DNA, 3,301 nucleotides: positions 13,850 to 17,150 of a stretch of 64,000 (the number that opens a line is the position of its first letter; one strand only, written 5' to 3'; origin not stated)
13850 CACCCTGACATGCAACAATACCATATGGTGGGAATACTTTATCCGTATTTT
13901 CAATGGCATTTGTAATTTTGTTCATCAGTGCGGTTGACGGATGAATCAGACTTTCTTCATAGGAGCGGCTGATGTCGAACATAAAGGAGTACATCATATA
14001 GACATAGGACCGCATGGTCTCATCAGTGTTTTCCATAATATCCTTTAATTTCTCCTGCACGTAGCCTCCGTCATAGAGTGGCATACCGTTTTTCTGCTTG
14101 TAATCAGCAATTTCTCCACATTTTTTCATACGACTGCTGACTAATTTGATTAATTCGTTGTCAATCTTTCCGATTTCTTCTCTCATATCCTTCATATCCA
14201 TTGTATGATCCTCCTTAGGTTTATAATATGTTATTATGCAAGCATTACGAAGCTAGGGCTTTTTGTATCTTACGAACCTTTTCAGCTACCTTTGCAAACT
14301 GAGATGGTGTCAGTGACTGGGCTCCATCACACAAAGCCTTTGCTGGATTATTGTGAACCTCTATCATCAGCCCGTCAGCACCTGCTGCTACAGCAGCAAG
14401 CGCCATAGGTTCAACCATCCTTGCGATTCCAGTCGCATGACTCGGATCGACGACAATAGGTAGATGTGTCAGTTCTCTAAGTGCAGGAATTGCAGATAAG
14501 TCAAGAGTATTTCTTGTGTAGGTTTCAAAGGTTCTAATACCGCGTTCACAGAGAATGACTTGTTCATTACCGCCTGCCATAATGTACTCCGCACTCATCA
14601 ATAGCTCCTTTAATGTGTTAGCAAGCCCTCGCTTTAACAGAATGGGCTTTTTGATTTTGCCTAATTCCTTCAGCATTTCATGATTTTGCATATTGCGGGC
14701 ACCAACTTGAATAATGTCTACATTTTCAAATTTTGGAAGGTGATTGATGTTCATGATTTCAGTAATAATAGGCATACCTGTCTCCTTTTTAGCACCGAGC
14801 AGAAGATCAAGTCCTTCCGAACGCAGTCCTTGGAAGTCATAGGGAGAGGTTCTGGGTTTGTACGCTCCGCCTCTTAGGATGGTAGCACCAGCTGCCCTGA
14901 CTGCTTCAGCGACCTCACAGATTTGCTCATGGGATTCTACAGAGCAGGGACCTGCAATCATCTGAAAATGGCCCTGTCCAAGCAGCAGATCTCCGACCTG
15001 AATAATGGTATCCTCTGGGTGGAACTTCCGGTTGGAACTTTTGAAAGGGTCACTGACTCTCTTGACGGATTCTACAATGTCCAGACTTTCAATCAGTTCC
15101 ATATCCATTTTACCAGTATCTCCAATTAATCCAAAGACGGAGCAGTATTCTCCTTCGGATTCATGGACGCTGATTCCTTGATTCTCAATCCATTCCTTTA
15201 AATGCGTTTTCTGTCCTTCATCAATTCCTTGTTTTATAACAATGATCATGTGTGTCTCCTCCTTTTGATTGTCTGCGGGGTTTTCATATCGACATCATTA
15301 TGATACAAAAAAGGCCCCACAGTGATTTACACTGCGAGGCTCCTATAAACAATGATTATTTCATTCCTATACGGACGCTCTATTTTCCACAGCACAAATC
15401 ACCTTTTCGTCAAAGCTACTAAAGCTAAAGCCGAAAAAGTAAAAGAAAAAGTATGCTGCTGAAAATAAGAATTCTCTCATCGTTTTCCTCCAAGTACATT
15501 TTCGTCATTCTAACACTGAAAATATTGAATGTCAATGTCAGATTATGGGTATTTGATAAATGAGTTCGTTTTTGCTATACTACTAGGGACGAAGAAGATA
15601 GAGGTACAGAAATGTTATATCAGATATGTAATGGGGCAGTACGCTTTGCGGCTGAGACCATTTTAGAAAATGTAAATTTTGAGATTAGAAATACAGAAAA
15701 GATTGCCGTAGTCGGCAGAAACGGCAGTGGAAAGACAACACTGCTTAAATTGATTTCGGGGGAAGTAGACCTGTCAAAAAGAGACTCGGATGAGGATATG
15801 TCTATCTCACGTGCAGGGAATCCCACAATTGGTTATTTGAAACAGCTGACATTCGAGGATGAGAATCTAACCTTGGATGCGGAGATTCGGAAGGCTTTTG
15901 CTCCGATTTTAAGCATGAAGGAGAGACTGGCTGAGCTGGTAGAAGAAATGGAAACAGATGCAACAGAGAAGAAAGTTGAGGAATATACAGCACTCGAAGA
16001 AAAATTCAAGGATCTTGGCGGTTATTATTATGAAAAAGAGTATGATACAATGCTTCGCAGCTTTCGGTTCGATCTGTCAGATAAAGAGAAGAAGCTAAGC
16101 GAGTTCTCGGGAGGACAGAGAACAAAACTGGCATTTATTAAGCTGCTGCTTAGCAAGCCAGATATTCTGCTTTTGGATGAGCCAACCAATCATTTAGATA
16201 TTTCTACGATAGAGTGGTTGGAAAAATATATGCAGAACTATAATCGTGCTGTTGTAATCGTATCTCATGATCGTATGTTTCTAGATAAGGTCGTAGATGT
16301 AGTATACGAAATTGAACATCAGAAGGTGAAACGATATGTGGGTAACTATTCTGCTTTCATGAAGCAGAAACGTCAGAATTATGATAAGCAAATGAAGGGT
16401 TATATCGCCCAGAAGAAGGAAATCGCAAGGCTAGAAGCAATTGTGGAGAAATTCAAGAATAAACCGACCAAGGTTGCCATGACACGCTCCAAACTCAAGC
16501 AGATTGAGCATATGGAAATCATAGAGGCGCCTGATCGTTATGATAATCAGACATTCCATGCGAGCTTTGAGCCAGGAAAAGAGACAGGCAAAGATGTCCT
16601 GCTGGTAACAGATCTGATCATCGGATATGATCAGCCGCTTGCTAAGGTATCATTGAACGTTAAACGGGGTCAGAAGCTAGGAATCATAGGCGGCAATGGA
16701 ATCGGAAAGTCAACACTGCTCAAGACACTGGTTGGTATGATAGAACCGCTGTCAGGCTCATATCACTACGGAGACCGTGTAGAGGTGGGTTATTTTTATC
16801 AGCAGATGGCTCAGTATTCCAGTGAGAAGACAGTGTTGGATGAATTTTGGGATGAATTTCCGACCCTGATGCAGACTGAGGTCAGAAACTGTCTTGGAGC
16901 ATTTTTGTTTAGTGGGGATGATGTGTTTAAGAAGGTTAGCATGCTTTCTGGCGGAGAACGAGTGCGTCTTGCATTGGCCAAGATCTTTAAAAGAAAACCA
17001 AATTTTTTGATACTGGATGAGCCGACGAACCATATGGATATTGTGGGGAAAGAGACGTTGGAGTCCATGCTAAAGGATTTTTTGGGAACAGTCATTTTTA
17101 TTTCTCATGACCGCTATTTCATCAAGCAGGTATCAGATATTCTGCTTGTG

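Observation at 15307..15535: Phe-rich leader peptide with terminator upstream of aroF-pheA: candidate ribosome-mediated attenuator in a Firmicute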

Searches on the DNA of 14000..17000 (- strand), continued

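Call 68: search_with_rna_model(model_id=R1, sources=[L112, L113, L114, L115, L116, L117, L118, L119, L120, L121, L122, L123, L124, L125, L126, L127, L128, L129, L130, L131, L132, L133, L134, L135, L136, L137, L138, L139, L140, L141, L142, L143, L144, L145, L146, L147, L148, L149, L150, L151, L152, L153, L154, L155, L156, L157, L158, L159, L160, L161, L162, L163, L164, L165, L166, L167, L168, L169, L170, L171, L172, L173, L174, L175, L176, L177, L178, L179, L180, L181, L182, L183, L184, L185, L186, L187, L188, L189, L190, L191], max_evalue=0.01)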
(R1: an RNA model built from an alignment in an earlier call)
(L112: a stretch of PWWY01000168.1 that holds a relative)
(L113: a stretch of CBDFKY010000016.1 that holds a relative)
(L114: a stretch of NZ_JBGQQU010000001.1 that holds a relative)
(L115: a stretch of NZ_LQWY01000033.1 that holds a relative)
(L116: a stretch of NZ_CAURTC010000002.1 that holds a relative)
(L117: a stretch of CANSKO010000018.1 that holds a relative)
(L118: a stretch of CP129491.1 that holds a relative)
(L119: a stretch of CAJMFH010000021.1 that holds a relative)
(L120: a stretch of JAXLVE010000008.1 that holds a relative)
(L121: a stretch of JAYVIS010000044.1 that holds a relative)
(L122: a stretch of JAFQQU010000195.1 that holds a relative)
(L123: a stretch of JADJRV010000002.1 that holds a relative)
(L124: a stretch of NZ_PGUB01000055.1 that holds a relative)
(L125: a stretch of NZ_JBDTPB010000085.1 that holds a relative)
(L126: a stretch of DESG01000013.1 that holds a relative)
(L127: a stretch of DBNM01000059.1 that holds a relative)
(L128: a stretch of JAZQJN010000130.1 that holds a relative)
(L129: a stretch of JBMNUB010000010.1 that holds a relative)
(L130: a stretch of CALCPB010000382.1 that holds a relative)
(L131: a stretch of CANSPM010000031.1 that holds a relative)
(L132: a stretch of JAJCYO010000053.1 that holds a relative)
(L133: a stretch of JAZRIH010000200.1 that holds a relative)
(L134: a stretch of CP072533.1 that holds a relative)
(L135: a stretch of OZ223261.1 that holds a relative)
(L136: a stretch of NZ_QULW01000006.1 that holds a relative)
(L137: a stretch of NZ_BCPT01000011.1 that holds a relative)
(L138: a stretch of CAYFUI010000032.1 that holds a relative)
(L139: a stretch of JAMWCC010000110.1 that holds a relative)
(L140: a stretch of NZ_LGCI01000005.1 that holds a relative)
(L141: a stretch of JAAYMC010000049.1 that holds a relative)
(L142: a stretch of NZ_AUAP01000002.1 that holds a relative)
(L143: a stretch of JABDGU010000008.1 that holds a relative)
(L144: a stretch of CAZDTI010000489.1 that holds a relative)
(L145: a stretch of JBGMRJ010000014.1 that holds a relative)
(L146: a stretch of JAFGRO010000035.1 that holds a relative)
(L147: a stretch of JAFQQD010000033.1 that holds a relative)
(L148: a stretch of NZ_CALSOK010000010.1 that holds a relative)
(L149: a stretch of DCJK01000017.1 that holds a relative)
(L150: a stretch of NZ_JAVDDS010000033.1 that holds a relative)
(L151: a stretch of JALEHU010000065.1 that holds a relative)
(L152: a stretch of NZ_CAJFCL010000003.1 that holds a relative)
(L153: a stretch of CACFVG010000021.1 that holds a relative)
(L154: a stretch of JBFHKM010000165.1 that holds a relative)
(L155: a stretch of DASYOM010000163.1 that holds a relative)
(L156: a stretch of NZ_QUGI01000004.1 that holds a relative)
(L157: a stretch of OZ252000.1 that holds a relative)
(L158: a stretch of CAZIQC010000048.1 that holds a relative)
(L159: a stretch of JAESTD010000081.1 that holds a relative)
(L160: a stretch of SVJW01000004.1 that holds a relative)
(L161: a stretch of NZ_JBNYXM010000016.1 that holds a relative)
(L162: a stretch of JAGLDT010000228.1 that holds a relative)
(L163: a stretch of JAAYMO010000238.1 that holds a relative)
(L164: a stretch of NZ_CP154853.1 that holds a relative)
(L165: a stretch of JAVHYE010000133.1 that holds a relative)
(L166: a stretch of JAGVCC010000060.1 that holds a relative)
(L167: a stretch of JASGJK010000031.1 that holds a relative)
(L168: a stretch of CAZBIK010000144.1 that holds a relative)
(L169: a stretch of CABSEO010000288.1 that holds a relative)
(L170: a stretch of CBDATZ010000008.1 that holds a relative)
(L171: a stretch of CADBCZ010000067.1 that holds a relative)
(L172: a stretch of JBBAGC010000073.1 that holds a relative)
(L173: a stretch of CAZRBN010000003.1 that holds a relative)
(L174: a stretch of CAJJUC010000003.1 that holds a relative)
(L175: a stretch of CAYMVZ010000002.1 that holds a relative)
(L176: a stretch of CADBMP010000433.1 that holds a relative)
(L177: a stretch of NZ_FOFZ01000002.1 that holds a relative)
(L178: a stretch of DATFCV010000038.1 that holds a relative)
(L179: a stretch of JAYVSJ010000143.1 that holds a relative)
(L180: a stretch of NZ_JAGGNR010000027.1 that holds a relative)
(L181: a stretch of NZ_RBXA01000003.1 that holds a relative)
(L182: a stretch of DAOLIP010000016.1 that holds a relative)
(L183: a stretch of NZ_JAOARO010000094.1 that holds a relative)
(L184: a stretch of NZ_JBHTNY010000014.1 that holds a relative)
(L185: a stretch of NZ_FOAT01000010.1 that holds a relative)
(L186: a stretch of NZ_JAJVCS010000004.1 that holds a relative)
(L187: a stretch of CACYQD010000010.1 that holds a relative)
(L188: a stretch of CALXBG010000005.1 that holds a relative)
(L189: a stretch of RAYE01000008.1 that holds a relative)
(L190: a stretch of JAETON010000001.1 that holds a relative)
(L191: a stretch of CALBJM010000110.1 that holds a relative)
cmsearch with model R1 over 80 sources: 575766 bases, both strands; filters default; matches with E-value up to 0.01: 14.
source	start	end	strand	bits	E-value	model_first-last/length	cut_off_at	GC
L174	5732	5870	+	115.5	9.9e-22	1-149/149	no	0.34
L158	5469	5605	-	112.3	4.9e-21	1-149/149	no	0.37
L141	7141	7305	+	111.7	6.7e-21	1-149/149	no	0.36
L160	942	1068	+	104.5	2.4e-19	1-149/149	no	0.34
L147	1636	1762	+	103.8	3.3e-19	1-149/149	no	0.33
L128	1793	1926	-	95.9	1.7e-17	1-149/149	no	0.31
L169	1331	1497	-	95.2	2.5e-17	1-149/149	no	0.34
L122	6179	6314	+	76.2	3.2e-13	1-149/149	no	0.35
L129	5312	5461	+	72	2.5e-12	1-149/149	no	0.42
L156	2179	2342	+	66.8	3.5e-11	1-149/149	no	0.41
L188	2336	2485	+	43.5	3.7e-06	1-149/149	no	0.46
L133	4796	4916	+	43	4.7e-06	1-149/149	no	0.4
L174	5714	5805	-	30.4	0.0025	1-149/149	no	0.27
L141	7104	7216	-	28.8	0.0056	1-149/149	no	0.33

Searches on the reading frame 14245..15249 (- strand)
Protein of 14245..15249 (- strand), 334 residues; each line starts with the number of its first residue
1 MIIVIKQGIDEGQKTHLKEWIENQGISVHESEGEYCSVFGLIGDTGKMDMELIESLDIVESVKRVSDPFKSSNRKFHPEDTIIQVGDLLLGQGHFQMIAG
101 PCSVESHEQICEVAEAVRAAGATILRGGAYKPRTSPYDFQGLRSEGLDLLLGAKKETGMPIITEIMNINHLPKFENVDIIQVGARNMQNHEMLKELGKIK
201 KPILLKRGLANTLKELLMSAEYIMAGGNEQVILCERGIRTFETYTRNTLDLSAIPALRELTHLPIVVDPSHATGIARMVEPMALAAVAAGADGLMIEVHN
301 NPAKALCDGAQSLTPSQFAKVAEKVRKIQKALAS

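Call 6: search_protein_families(library=pfam, proteins=[window:14245-15249:-])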
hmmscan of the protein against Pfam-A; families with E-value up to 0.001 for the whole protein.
window:14245-15249:- (334 aa): 3 families
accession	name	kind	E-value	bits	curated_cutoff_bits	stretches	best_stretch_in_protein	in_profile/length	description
PF00793.26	DAHP_synth_1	-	3.2e-78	262.8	25.5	1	87-332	9-268/270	DAHP synthetase I family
PF18152.6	DAHP_snth_FXD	-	1.8e-19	69.7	27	1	1-66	1-66/67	DAHP synthase ferredoxin-like domain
PF03102.20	NeuB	-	1.1e-10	41.8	22.1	1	176-333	89-237/241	NeuB family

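Call 8: find_related_loci(query=window:14245-15249:-, collection=genome_contigs, flank=3000)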
Query window:14245-15249:- (334 aa) in genome_contigs; peptide patterns used: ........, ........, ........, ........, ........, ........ (x = any residue, [..] = any of these).
600 stretches matched a pattern (row limit reached: there are more); 591 encode a relative of the query (tblastn E <= 1e-3); the best 80 are kept; 80 distinct loci.
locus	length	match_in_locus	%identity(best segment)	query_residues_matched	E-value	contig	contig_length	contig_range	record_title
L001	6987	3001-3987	73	1-329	9e-172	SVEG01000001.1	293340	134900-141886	MAG: Lachnospiraceae bacterium isolate SIG300 NODE_71_length_293340_cov_2.736963, whole genome shotgun sequence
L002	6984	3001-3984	77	1-328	2e-170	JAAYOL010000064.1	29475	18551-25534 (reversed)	MAG: Clostridiales bacterium isolate AS21ysBPME_39 75362_AS21, whole genome shotgun sequence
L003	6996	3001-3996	73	1-332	4e-169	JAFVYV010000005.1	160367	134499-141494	MAG: Clostridia bacterium isolate RGIG5519 Sheep_Colon.Co__c456270, whole genome shotgun sequence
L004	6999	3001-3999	69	1-333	7e-166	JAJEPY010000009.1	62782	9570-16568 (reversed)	Hominicoprocola fusiformis strain CLA-AA-H269 NODE_9_length_62782_cov_21.703788, whole genome shotgun sequence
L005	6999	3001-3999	71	1-333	1e-165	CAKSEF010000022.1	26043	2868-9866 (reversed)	MAG: uncultured Oscillospiraceae bacterium isolate REFINED_METABAT215_TOP10_CONTIGS_1500_ASSEMBLY_K77_MERGED__Hadza_MoBi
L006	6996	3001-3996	70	1-332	4e-165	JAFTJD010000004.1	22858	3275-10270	MAG: Lachnospiraceae bacterium isolate RGIG3866 Roe_deer_Cecum-1__c44474, whole genome shotgun sequence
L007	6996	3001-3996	71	1-332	1e-164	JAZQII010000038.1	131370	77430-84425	MAG: Clostridia bacterium isolate T1900044625_TS20190091.MAGScoT_cleanbin_000022 SGB_931_k141_414279, whole genome shotg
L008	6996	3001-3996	71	1-332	2e-164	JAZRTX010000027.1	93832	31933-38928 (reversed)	MAG: Clostridia bacterium isolate T1900045338_YK20190027.MAGScoT_cleanbin_000011 SGB_6637_k141_1398030, whole genome sho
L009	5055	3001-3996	70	1-332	3e-165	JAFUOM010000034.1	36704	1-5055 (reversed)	MAG: Ruminococcus sp. isolate RGIG4681 Roe_deer_Rectum-5__c182710, whole genome shotgun sequence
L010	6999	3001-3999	69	1-333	5e-163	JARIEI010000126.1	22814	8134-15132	MAG: Ruminococcus sp. isolate cluster2_bin.9 k127_727418, whole genome shotgun sequence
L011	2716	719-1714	72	1-332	1e-172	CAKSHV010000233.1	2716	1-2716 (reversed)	MAG: uncultured Clostridia bacterium isolate REFINED_METABAT215_TOP10_CONTIGS_1500_ASSEMBLY_K77_MERGED__Hadza_MoBio_hadz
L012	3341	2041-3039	72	1-332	6e-170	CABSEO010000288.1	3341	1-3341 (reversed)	MAG TPA_asm: uncultured Emergencia sp. isolate MGYG-HGUT-02217 genome assembly, contig: GUT_GENOME138794_288, whole geno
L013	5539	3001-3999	68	1-333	2e-162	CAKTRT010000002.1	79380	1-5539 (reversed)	MAG: uncultured Oscillospiraceae bacterium isolate REFINED_METABAT215_TOP10_CONTIGS_1500_ASSEMBLY_K77_MERGED__Hadza_MoBi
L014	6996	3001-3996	71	1-332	2e-161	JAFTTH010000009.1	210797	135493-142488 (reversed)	MAG: Oscillospiraceae bacterium isolate RGIG4130 Roe_deer_Colon-1__c828, whole genome shotgun sequence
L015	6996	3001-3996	71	1-332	4e-161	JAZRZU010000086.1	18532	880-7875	MAG: Acutalibacteraceae bacterium isolate T1900044944_TS20190410.MAGScoT_cleanbin_000007 SGB_3475_k141_651511, whole gen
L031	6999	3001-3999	70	1-333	4e-157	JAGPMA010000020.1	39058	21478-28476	MAG: Oscillospiraceae bacterium isolate Gw_SlPrim_bin_114 Gw_SlPrim_653_length_39058_cov_5.756492, whole genome shotgun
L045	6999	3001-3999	68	1-332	2e-154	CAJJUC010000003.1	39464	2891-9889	MAG TPA_asm: uncultured Clostridiales bacterium isolate ERR1190876-bin.42 genome assembly, contig: NODE_746_length_39464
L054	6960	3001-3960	73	1-318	2e-153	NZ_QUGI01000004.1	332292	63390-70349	Pseudoflavonifractor sp. AF19-9AC AF19-9AC.Scaf4, whole genome shotgun sequence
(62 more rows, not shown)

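Call 56: find_encoding_contigs(protein=window:14245-15249:-, flank=1500, max_places=6)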
Protein window:14245-15249:- (334 aa): 24 contigs read that carry it; 6 places shown.
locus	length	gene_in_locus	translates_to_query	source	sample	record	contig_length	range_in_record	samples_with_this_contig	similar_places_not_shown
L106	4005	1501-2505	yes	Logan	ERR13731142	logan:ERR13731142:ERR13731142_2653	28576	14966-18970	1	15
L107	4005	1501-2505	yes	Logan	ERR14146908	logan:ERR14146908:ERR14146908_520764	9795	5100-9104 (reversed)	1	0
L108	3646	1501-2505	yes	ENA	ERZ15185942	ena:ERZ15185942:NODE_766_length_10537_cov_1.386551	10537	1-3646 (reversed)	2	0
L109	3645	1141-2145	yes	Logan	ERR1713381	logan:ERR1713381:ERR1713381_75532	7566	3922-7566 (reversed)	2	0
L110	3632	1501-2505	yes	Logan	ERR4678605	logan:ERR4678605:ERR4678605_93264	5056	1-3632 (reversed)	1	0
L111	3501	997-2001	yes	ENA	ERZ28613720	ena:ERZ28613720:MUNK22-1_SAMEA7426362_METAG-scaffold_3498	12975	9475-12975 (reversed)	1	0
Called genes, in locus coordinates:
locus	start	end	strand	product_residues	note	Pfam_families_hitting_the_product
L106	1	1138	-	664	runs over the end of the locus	PF00005:ABC_tran, PF02463:SMC_N (faint), PF13555:AAA_29 (faint), PF13304:AAA_21 (faint), PF12848:ABC_tran_Xtn, PF00005:ABC_tran, PF16326:ABC_tran_CTD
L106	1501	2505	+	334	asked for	PF18152:DAHP_snth_FXD, PF00793:DAHP_synth_1, PF03102:NeuB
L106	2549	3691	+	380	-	PF01817:CM_2, PF00800:PDT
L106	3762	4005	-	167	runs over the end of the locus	PF03449:GreA_GreB_N, PF01272:GreA_GreB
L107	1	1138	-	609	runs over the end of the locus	?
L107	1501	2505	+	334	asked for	PF18152:DAHP_snth_FXD, PF00793:DAHP_synth_1, PF03102:NeuB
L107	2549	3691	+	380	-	PF01817:CM_2, PF00800:PDT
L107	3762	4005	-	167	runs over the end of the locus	PF03449:GreA_GreB_N, PF01272:GreA_GreB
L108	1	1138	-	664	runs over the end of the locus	PF00005:ABC_tran, PF02463:SMC_N (faint), PF13555:AAA_29 (faint), PF13304:AAA_21 (faint), PF12848:ABC_tran_Xtn, PF00005:ABC_tran, PF16326:ABC_tran_CTD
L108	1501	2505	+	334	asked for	PF18152:DAHP_snth_FXD, PF00793:DAHP_synth_1, PF03102:NeuB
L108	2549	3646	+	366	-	?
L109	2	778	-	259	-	?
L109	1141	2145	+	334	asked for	PF18152:DAHP_snth_FXD, PF00793:DAHP_synth_1, PF03102:NeuB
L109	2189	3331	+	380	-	PF01817:CM_2, PF00800:PDT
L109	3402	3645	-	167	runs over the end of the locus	PF03449:GreA_GreB_N, PF01272:GreA_GreB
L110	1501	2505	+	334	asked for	PF18152:DAHP_snth_FXD, PF00793:DAHP_synth_1, PF03102:NeuB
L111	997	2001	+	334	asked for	PF18152:DAHP_snth_FXD, PF00793:DAHP_synth_1, PF03102:NeuB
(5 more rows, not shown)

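Call 61: search_protein_families(library=pfam, proteins=[L002:4002-4844:+, L002:4832-5887:+, L002:5899-6984:+, L054:4017-5093:+, L054:5081-6334:+, L045:4027-4863:+, L045:4856-5920:+, L001:4028-5080:+, L001:5099-6367:+, L031:4974-5858:+], max_evalue=0.00001)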
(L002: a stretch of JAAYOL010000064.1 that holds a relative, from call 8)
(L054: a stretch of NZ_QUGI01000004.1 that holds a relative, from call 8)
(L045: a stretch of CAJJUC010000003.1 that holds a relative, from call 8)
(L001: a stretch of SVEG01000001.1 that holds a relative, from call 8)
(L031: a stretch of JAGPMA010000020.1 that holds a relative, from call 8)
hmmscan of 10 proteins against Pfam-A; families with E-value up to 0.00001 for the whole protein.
L002:4002-4844:+ (280 aa): 3 families
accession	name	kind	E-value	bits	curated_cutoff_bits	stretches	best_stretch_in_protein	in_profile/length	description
PF02153.23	PDH_N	-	8.2e-22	77.8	26.5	1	15-162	1-149/154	Prephenate dehydrogenase, nucleotide-binding domain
PF20463.3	PDH_C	-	1.5e-17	64.2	22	1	170-266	1-102/102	Prephenate dehydrogenase, dimerization domain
PF03446.21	NAD_binding_2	-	8.2e-08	32.9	21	1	2-113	1-116/161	NAD binding domain of 6-phosphogluconate dehydrogenase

L002:4832-5887:+ (351 aa): 4 families
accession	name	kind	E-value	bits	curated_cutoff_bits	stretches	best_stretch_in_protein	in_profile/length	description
PF01761.26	DHQ_synthase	-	1.4e-44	150.8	24.2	1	67-179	2-114/115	3-dehydroquinate synthase N-terminal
PF24621.2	DHQS_C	-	9.4e-44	149.3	27.6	1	181-315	1-144/144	3-dehydroquinate synthase C-terminal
PF13685.12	Fe-ADH_2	-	4.8e-09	36.8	28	1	16-131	2-108/149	Iron-containing alcohol dehydrogenase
PF00465.25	Fe-ADH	-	5e-08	33.2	31.3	1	14-166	4-167/168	Iron-containing alcohol dehydrogenase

L002:5899-6984:+ (362 aa): 1 family
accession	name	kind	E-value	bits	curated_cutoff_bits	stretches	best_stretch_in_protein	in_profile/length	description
PF00275.25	EPSP_synthase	-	9.5e-68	229.2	22.8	1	8-360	5-364/417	EPSP synthase (3-phosphoshikimate 1-carboxyvinyltransferase)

L054:4017-5093:+ (358 aa): 4 families
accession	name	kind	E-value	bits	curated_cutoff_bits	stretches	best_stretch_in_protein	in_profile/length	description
PF01761.26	DHQ_synthase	-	9.3e-46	154.7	24.2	1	68-180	2-114/115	3-dehydroquinate synthase N-terminal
PF24621.2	DHQS_C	-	1.3e-40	139.1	27.6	1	182-321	1-143/144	3-dehydroquinate synthase C-terminal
PF13685.12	Fe-ADH_2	-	1.7e-13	51.3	28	1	15-172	1-146/149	Iron-containing alcohol dehydrogenase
PF00465.25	Fe-ADH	-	1.6e-10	41.2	31.3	1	12-168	2-168/168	Iron-containing alcohol dehydrogenase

L054:5081-6334:+ (417 aa): 1 family
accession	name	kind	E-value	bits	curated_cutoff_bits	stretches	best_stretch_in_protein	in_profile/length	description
PF00275.25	EPSP_synthase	-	3.2e-73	247.3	22.8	1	13-405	4-415/417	EPSP synthase (3-phosphoshikimate 1-carboxyvinyltransferase)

L045:4027-4863:+ (278 aa): 4 families
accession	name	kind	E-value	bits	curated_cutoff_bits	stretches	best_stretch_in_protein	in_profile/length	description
PF02153.23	PDH_N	-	6e-25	88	26.5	1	20-167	4-151/154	Prephenate dehydrogenase, nucleotide-binding domain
PF20463.3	PDH_C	-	1.6e-18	67.3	22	1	174-268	2-101/102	Prephenate dehydrogenase, dimerization domain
PF03446.21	NAD_binding_2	-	4e-11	43.6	21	1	4-122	1-121/161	NAD binding domain of 6-phosphogluconate dehydrogenase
PF03807.23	F420_oxidored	-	8.5e-07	29.9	21.6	1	4-93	1-92/94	NADP oxidoreductase coenzyme F420-dependent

L045:4856-5920:+ (354 aa): 4 families
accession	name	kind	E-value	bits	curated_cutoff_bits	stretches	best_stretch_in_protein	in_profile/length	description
PF01761.26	DHQ_synthase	-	3.7e-46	155.9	24.2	1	70-181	2-113/115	3-dehydroquinate synthase N-terminal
PF24621.2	DHQS_C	-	1.1e-39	136.1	27.6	1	184-317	1-143/144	3-dehydroquinate synthase C-terminal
PF13685.12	Fe-ADH_2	-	1e-11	45.5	28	1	19-172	2-144/149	Iron-containing alcohol dehydrogenase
PF00465.25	Fe-ADH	-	8.9e-08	32.4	31.3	1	17-133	4-130/168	Iron-containing alcohol dehydrogenase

L001:4028-5080:+ (350 aa): 4 families
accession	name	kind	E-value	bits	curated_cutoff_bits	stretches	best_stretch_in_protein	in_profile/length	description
PF01761.26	DHQ_synthase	-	4.9e-45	152.3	24.2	1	67-179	2-114/115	3-dehydroquinate synthase N-terminal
PF24621.2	DHQS_C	-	4.4e-43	147.1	27.6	1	181-317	1-143/144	3-dehydroquinate synthase C-terminal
PF13685.12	Fe-ADH_2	-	9.3e-12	45.6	28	1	16-131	2-108/149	Iron-containing alcohol dehydrogenase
PF00465.25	Fe-ADH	-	2.5e-09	37.4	31.3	1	13-145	3-143/168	Iron-containing alcohol dehydrogenase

L001:5099-6367:+ (422 aa): 1 family
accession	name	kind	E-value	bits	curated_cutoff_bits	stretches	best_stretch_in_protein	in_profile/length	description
PF00275.25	EPSP_synthase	-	8.7e-92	308.4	22.8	1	7-410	4-415/417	EPSP synthase (3-phosphoshikimate 1-carboxyvinyltransferase)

L031:4974-5858:+ (294 aa): 2 families
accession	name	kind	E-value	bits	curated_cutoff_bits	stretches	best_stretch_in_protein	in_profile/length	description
PF00149.33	Metallophos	-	2.5e-10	41.6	21.5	1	27-234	2-191/191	Calcineurin-like phosphoesterase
PF12850.12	Metallophos_2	-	1e-06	29.3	27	0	94-253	41-138/154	Calcineurin-like phosphoesterase superfamily domain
